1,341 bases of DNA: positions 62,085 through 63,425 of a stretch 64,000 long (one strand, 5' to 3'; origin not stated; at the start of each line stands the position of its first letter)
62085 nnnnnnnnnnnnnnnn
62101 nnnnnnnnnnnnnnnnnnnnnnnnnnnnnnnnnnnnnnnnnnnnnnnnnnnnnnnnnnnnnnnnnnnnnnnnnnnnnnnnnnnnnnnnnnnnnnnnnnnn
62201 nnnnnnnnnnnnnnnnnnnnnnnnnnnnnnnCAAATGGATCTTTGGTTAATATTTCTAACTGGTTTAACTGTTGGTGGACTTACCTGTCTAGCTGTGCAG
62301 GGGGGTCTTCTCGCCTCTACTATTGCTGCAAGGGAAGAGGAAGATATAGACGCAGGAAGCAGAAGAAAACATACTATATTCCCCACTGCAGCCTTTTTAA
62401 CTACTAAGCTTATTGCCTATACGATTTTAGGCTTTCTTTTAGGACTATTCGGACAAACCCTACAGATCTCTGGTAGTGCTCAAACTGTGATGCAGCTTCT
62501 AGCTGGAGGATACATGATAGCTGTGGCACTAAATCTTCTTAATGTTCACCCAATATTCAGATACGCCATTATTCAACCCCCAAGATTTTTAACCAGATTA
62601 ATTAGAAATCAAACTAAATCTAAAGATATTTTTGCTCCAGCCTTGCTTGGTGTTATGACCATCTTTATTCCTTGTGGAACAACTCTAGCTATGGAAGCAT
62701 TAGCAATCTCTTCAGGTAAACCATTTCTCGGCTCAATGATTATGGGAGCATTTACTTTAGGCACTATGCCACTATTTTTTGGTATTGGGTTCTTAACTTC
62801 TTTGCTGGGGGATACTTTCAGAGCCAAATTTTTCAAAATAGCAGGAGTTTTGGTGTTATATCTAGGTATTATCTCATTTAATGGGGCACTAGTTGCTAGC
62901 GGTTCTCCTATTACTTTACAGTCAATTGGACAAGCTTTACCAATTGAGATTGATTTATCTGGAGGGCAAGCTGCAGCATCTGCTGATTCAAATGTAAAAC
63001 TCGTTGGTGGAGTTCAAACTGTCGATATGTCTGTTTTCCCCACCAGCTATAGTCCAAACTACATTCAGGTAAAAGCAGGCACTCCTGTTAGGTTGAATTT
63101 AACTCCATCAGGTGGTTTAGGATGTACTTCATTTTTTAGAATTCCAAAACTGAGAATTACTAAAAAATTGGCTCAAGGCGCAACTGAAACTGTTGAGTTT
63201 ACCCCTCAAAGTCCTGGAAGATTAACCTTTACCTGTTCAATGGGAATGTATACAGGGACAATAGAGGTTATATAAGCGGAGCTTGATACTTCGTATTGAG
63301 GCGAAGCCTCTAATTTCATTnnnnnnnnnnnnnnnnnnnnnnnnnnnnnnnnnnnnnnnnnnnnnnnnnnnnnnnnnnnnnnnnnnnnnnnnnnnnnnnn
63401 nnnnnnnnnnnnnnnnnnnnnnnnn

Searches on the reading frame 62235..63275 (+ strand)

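Call 11: search_protein_families(library=pfam, proteins=[window:62235-63275:+], max_evalue=0.0001)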
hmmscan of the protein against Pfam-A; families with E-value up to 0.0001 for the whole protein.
window:62235-63275:+ (346 aa): 2 families
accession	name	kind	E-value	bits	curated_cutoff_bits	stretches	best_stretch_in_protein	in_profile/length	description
PF13386.12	DsbD_2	-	4.5e-31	108.7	24.9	1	6-212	2-198/199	Cytochrome C biogenesis protein transmembrane region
PF13473.12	Cupredoxin_1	-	5.4e-13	49.3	27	1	260-343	20-102/104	Cupredoxin-like domain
